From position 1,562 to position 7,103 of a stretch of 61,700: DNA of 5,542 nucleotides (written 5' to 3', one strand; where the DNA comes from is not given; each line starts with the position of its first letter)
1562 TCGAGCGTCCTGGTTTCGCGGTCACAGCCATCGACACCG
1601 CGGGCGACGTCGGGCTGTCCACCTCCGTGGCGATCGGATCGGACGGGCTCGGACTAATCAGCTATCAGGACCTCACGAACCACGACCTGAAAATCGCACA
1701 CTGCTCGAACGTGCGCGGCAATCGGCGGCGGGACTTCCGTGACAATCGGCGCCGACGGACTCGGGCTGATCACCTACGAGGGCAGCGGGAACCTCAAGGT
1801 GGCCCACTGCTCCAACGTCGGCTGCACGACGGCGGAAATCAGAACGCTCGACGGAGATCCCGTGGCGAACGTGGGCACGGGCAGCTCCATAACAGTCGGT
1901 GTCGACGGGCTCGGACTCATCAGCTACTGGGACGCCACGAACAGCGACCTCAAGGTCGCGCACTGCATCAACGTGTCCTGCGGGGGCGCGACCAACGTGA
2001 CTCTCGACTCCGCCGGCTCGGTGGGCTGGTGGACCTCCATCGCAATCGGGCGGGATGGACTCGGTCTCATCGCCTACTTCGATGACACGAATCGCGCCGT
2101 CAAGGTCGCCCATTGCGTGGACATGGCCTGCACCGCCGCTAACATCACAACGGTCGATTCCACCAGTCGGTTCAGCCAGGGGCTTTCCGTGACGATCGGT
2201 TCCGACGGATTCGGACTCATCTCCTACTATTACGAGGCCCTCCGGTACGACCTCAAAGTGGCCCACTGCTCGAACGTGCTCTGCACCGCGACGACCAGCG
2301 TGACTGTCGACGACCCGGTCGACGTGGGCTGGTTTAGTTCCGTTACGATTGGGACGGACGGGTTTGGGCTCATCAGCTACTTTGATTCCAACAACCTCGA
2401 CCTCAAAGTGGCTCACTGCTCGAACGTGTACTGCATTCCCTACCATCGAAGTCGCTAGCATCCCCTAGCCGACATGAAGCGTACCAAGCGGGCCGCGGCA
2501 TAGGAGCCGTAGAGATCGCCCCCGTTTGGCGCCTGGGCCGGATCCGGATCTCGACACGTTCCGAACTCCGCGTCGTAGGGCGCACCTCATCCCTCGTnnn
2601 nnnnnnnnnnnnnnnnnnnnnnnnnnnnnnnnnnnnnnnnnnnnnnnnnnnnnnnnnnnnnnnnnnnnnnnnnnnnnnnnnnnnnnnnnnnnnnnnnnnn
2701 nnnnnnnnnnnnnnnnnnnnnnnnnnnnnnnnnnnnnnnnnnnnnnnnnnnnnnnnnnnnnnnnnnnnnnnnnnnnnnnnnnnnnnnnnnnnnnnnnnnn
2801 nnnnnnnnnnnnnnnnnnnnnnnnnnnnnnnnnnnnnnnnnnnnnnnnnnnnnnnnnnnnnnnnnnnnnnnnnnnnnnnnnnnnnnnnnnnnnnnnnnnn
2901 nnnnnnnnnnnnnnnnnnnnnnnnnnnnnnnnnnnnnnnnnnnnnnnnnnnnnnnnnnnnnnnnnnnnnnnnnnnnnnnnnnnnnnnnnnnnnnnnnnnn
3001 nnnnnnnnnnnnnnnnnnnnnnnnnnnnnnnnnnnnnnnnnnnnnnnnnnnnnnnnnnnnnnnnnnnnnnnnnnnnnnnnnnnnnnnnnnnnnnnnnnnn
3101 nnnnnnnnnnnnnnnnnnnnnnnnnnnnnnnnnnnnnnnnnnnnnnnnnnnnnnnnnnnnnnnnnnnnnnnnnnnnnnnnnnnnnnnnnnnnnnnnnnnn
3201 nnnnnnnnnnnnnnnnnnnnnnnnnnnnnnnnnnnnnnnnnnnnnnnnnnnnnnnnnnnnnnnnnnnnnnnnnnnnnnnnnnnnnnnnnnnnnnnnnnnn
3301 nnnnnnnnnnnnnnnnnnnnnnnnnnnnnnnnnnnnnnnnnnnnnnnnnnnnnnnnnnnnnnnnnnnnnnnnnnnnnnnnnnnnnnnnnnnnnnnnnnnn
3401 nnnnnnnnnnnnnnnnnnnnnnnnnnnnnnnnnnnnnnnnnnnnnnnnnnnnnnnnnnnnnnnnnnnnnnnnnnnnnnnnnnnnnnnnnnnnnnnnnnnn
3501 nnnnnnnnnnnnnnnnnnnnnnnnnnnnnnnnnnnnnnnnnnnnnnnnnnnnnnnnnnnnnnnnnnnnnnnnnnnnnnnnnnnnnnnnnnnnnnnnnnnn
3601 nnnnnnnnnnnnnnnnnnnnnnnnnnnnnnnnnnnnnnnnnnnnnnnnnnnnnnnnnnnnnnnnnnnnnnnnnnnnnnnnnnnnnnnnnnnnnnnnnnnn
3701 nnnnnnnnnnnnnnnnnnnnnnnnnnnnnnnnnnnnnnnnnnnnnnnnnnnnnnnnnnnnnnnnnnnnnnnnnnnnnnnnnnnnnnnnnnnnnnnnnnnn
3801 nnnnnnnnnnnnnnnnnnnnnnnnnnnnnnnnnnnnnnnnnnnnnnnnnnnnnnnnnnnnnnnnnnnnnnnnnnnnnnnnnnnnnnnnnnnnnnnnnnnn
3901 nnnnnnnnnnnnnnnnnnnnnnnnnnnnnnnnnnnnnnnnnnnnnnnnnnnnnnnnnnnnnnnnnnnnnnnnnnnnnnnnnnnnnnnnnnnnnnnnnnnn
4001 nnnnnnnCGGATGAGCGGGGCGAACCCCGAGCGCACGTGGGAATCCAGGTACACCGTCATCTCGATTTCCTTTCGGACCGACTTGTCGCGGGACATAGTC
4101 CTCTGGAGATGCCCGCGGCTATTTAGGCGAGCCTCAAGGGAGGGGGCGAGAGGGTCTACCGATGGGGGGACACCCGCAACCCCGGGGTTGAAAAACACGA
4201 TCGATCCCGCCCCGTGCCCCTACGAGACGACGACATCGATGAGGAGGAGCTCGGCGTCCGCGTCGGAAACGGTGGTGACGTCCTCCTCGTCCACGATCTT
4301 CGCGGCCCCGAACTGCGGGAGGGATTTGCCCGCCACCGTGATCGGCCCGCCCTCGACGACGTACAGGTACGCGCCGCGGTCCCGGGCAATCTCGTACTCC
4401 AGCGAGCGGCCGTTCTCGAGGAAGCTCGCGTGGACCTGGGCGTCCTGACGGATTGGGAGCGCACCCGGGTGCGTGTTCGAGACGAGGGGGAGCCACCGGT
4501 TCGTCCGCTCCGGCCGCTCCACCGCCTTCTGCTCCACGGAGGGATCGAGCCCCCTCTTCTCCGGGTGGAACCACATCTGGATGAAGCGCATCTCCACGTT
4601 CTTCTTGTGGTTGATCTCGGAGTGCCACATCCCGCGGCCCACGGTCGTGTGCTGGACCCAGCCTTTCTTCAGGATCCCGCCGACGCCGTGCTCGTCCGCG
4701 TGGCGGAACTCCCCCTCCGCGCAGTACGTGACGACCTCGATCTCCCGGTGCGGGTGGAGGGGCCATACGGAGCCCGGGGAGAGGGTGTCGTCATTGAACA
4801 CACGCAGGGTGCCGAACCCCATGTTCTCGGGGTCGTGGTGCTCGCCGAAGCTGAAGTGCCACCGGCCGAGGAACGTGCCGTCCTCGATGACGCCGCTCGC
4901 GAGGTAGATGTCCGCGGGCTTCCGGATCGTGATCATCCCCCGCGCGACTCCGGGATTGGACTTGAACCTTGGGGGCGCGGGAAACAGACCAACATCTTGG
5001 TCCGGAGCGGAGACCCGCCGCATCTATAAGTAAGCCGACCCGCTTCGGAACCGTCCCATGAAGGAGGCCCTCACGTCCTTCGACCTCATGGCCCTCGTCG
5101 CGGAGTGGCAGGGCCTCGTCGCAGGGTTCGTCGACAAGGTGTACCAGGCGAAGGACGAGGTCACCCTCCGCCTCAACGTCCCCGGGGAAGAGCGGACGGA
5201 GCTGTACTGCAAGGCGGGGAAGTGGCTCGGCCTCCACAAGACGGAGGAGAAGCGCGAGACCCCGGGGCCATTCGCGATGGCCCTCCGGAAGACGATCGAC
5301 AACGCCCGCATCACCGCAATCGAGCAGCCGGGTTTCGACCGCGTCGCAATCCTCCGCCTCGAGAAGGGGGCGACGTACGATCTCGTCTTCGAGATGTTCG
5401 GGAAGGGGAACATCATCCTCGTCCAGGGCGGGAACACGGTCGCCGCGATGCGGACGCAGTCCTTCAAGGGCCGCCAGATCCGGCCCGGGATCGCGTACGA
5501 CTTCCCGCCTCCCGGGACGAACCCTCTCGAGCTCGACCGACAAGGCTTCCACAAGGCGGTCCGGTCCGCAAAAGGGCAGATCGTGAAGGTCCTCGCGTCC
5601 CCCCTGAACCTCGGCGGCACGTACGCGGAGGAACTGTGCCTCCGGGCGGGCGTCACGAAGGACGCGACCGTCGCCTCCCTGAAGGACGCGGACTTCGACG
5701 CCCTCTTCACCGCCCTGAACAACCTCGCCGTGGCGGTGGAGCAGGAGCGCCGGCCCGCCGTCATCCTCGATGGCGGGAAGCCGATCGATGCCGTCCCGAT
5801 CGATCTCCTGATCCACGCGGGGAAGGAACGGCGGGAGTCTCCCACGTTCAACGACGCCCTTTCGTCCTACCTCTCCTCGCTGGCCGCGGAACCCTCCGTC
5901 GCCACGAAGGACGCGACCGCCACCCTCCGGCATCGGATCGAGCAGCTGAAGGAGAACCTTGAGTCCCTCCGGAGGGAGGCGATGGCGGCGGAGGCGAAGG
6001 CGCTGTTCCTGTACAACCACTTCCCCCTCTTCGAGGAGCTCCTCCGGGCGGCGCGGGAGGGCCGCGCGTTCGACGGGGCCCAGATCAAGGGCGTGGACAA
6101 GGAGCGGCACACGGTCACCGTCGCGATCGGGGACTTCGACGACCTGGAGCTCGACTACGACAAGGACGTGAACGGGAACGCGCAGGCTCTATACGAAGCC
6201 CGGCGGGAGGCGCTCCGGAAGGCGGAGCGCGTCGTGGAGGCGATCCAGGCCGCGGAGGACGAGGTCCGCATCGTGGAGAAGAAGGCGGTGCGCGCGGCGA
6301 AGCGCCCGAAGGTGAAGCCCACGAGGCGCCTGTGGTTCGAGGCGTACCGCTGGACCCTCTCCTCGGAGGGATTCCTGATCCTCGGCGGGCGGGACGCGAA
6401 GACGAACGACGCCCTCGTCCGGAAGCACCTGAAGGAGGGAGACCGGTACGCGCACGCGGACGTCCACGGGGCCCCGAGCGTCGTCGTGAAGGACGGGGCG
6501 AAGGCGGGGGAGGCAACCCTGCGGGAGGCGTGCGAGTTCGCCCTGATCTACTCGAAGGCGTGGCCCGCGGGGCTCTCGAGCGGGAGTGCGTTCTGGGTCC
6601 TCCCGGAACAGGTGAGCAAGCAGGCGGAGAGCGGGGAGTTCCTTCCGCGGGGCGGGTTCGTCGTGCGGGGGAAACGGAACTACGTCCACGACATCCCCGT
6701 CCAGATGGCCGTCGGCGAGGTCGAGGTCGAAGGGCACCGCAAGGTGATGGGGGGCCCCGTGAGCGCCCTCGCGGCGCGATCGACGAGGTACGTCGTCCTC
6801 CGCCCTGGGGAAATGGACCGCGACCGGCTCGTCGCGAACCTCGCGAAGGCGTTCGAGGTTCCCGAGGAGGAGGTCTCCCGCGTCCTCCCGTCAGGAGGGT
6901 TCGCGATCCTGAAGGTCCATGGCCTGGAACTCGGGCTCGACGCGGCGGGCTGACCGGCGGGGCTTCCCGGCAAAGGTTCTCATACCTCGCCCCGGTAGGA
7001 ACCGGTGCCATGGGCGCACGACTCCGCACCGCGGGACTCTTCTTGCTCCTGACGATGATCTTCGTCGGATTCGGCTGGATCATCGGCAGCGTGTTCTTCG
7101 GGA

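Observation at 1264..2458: Membrane-anchored protein with collagen-like triple-helix stalk and six Cys-bracketed blade repeats in an archaeon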

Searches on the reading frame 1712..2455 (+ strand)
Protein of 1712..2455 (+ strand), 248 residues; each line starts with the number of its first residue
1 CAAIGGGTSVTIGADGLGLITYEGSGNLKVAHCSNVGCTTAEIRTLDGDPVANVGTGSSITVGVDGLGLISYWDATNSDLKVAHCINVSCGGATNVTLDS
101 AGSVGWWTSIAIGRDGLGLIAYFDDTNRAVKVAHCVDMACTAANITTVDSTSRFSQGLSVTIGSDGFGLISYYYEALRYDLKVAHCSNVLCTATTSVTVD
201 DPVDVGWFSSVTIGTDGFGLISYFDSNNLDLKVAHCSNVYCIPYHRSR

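Call 58: search_protein_representatives(protein=window:1712-2455:+)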
Query: 248 residues. Proteins with E-value up to 0.001 (for the whole library): 9356; up to 1e-10: 5636; up to 1e-30: 2207. The best 150 are listed.
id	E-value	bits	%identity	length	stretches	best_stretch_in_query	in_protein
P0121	4.5e-230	776.8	33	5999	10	9-242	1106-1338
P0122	5.7e-228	769.9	47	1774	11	4-151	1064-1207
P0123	8.0e-225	759.6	54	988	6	50-248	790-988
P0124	4.7e-203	688.3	55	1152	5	4-244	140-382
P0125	5.1e-175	596.5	36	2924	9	7-199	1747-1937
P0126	2.5e-171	584.4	41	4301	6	33-241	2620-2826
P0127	7.8e-156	533.6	55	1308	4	28-248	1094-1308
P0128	6.7e-154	527.3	47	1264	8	54-235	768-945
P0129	2.9e-150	515.4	35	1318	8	9-241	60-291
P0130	1.5e-149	513.1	47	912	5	5-248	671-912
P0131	6.0e-148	507.8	52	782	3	58-248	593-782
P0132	1.9e-147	506.2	47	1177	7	59-237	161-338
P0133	2.9e-142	489.2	52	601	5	24-206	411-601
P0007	3.3e-141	485.7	51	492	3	26-242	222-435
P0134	5.4e-140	481.7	36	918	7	4-243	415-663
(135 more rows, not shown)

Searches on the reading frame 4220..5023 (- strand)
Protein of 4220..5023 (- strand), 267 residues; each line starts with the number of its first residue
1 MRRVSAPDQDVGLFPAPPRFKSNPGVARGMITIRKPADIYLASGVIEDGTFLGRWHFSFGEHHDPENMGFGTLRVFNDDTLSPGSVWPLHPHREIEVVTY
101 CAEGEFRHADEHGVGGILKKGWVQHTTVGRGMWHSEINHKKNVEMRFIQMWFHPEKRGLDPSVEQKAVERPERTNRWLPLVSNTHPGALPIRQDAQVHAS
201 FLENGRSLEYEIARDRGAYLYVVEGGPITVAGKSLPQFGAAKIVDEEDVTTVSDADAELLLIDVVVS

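Call 33: search_protein_families(library=pfam, proteins=[window:4220-5023:-], max_evalue=0.001)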
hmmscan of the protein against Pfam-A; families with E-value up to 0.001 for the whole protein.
window:4220-5023:- (267 aa): 2 families
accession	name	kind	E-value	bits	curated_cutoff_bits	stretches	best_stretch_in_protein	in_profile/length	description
PF02678.22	Pirin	-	1.3e-21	77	26.1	1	55-151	18-107/108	Pirin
PF17954.7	Pirin_C_2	-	4.2e-15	56.1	22.9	1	185-264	8-86/86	Quercetinase C-terminal cupin domain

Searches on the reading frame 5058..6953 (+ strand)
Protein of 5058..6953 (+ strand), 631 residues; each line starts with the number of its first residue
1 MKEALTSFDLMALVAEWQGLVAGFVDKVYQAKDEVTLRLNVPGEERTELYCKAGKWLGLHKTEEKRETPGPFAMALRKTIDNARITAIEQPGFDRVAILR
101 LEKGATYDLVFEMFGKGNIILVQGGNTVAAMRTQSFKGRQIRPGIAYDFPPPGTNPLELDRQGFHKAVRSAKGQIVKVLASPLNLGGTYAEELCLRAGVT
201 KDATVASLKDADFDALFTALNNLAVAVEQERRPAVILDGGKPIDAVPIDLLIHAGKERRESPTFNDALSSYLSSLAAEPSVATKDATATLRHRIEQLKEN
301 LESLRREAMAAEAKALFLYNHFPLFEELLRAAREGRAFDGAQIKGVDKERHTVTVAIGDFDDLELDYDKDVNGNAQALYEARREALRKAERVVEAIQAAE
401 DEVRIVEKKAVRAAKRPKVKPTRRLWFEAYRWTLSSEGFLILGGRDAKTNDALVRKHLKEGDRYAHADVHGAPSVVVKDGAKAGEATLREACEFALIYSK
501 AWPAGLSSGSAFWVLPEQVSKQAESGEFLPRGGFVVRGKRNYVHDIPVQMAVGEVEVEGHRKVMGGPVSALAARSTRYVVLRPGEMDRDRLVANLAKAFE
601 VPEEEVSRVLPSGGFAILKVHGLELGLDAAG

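Call 17: find_encoding_contigs(protein=window:5058-6953:+, flank=8000, max_places=6)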
Protein window:5058-6953:+ (631 aa): no gene with exactly this product is on record in the collection.

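Call 20: search_protein_families(library=ncbifam, proteins=[window:5058-6953:+], max_evalue=0.00001)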
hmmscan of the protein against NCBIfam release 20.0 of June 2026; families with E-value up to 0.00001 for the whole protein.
window:5058-6953:+ (631 aa): 2 families
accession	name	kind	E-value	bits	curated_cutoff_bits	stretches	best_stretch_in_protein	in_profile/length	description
NF041120.1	RqcH_arch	equivalog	2.2e-176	588.4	400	1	6-617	1-644/645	ribosome rescue protein RqcH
NF038240.1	fibro_bind_EfbA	exception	5.2e-12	45.2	1025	0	13-207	11-225/567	fibronectin-binding protein EfbA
